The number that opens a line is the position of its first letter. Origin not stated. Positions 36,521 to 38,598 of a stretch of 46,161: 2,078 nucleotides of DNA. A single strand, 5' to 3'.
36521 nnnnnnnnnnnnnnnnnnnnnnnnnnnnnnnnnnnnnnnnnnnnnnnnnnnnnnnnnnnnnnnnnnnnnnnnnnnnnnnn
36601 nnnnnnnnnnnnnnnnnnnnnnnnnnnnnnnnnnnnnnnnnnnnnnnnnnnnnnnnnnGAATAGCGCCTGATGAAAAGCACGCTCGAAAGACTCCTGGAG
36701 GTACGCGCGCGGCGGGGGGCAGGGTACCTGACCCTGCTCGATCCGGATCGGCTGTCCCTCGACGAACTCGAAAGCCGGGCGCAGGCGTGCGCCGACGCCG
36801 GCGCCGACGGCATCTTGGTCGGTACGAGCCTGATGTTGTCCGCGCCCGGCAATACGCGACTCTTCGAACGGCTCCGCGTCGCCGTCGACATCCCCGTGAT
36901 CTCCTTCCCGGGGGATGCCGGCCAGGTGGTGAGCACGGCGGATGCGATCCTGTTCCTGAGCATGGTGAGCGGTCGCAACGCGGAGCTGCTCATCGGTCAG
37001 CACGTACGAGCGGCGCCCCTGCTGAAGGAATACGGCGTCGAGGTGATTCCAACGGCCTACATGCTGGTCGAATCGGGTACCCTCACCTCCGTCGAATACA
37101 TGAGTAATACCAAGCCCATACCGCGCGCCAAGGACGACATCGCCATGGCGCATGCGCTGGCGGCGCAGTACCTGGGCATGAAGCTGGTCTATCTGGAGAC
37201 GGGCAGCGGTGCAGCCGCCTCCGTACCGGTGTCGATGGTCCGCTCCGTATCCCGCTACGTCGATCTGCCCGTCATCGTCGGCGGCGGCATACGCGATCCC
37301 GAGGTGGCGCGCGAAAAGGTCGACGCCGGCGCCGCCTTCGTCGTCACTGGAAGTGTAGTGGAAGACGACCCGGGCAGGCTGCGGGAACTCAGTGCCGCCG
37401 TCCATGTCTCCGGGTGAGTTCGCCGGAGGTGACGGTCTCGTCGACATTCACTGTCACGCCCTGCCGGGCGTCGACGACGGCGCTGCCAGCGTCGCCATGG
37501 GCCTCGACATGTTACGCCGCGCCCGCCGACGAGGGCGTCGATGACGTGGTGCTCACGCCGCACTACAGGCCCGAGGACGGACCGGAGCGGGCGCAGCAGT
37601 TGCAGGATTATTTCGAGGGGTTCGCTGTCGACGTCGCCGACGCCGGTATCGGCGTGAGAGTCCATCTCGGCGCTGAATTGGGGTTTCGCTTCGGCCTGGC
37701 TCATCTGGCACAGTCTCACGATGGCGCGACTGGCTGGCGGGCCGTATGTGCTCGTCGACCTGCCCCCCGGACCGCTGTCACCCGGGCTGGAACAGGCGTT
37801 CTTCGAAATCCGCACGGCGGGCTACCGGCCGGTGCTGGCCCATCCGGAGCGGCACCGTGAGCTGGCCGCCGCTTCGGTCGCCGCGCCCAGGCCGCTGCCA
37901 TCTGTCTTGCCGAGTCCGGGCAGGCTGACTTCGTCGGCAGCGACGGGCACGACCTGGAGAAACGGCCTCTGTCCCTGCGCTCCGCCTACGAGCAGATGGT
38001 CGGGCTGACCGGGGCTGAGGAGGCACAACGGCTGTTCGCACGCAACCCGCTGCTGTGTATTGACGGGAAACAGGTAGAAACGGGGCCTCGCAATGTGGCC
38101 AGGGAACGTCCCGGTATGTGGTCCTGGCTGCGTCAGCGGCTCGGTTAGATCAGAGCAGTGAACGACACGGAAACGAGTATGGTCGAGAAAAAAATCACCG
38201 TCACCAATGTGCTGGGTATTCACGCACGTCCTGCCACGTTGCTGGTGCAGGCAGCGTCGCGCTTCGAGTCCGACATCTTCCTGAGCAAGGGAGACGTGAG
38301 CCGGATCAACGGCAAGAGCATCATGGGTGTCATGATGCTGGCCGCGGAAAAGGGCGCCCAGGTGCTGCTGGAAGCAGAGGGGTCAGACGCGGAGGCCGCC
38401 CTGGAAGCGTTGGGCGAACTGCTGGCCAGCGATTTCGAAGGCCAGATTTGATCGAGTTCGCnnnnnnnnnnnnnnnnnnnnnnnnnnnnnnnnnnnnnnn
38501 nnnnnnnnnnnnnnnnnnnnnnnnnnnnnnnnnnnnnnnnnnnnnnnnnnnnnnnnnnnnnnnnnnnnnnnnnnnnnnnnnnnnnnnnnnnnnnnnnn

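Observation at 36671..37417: Archaeal-type (group II) GGGP synthase in a bacterial housekeeping context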

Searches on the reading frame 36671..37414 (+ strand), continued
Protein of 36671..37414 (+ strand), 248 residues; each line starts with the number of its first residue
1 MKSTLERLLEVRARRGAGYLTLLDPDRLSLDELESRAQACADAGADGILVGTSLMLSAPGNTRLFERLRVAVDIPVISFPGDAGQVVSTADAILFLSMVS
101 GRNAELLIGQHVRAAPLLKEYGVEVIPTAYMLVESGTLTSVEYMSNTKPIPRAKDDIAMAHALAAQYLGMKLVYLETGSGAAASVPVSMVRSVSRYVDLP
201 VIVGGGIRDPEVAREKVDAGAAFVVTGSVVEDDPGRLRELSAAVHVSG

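Call 89: search_solved_structures(query=L016:6757-7557:+, max_evalue=0.001)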
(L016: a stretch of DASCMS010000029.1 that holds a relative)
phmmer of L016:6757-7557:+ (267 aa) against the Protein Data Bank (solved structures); distinct sequences matched with E-value up to 0.001: 3.
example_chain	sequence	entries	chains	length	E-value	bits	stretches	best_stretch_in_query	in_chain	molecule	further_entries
3qy6_A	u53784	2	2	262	1.4e-29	106.8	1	6-211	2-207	Tyrosine-protein phosphatase YwqE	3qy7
2wjd_A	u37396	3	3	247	5e-20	75.5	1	4-237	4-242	TYROSINE-PROTEIN PHOSPHATASE CPSB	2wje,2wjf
3qy8_A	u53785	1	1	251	3.4e-19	72.8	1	6-237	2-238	Tyrosine-protein phosphatase CpsB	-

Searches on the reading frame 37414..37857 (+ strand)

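Call 3: search_protein_families(library=pfam, proteins=[window:37414-37857:+], max_evalue=0.01)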
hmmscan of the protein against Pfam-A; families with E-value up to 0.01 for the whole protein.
window:37414-37857:+ (148 aa): 1 family
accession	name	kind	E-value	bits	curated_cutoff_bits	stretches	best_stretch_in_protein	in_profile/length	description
PF19567.5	CpsB_CapC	-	1.1e-06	28.7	27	1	38-98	30-90/234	Capsular polysaccharide synthesis, CpsB/CapC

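Call 4: search_protein_families(library=ncbifam, proteins=[window:37414-37857:+], max_evalue=0.01)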
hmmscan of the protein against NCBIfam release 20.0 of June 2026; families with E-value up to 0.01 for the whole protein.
window:37414-37857:+ (148 aa): 0 families

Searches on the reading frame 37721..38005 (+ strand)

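Call 3: search_protein_families(library=pfam, proteins=[window:37721-38005:+], max_evalue=0.01)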
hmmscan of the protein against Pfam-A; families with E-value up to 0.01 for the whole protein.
window:37721-38005:+ (95 aa): 1 family
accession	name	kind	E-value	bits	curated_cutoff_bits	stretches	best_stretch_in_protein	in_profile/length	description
PF19567.5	CpsB_CapC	-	2.5e-05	24.3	27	1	2-50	97-145/234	Capsular polysaccharide synthesis, CpsB/CapC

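Call 4: search_protein_families(library=ncbifam, proteins=[window:37721-38005:+], max_evalue=0.01)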
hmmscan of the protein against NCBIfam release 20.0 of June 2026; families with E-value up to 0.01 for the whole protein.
window:37721-38005:+ (95 aa): 0 families

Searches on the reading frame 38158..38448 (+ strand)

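Call 3: search_protein_families(library=pfam, proteins=[window:38158-38448:+], max_evalue=0.01)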
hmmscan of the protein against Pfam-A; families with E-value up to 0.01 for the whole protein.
window:38158-38448:+ (97 aa): 1 family
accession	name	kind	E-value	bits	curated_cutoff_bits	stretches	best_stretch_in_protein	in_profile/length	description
PF00381.24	PTS-HPr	-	6.4e-32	109.9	23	1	9-90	1-80/81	PTS HPr component phosphorylation site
